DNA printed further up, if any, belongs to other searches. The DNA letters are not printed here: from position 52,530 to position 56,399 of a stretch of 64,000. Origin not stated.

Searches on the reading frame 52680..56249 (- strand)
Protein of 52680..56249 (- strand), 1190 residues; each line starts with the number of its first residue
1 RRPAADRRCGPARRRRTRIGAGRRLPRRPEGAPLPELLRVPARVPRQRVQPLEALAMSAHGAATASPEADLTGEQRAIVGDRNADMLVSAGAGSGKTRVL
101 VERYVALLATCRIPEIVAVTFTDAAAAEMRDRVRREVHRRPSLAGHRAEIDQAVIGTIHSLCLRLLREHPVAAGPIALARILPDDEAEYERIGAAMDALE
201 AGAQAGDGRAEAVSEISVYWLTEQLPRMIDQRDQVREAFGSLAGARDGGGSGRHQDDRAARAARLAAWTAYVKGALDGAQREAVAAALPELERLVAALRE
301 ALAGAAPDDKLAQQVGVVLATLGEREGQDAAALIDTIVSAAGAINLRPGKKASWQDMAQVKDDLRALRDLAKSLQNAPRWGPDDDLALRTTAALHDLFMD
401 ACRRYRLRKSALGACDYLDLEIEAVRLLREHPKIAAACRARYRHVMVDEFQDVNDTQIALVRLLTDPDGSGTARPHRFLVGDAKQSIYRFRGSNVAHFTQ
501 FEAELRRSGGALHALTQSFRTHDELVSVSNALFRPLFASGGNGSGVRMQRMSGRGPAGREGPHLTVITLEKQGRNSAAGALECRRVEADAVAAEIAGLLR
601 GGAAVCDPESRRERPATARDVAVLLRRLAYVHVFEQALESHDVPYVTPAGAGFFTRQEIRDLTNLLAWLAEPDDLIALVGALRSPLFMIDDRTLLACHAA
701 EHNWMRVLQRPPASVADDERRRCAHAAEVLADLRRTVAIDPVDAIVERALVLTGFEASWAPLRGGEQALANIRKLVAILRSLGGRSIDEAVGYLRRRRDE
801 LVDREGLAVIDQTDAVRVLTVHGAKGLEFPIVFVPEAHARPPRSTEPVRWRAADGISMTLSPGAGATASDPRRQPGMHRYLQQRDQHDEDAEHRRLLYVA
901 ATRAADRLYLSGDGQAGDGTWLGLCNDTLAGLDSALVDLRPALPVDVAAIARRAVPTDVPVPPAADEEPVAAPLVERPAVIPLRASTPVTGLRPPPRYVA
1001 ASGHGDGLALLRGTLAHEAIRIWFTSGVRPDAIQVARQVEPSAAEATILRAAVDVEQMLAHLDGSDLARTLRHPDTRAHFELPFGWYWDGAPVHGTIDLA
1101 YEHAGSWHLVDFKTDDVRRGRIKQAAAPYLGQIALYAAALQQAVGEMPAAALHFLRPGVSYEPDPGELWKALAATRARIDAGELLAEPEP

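Call 18: search_protein_families(library=pfam, proteins=[window:52680-56249:-], max_evalue=0.0001)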
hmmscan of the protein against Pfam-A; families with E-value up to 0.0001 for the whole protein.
window:52680-56249:- (1190 aa): 5 families
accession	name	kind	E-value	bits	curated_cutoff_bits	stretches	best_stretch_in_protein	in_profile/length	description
PF00580.27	UvrD-helicase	-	1.4e-55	189.3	23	1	72-504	2-269/271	UvrD/REP helicase N-terminal domain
PF13361.12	UvrD_C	-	6e-26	92.1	25.6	2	766-911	235-346/350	UvrD-like helicase C-terminal domain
PF13245.12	AAA_19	-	2e-16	60.8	25.1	1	83-491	11-134/134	AAA domain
PF13538.12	UvrD_C_2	-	1.6e-13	50.8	27.4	2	885-910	26-51/52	UvrD-like helicase C-terminal domain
PF12705.13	PDDEXK_1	-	3.9e-07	30.7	22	1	1011-1151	36-183/247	PD-(D/E)XK nuclease superfamily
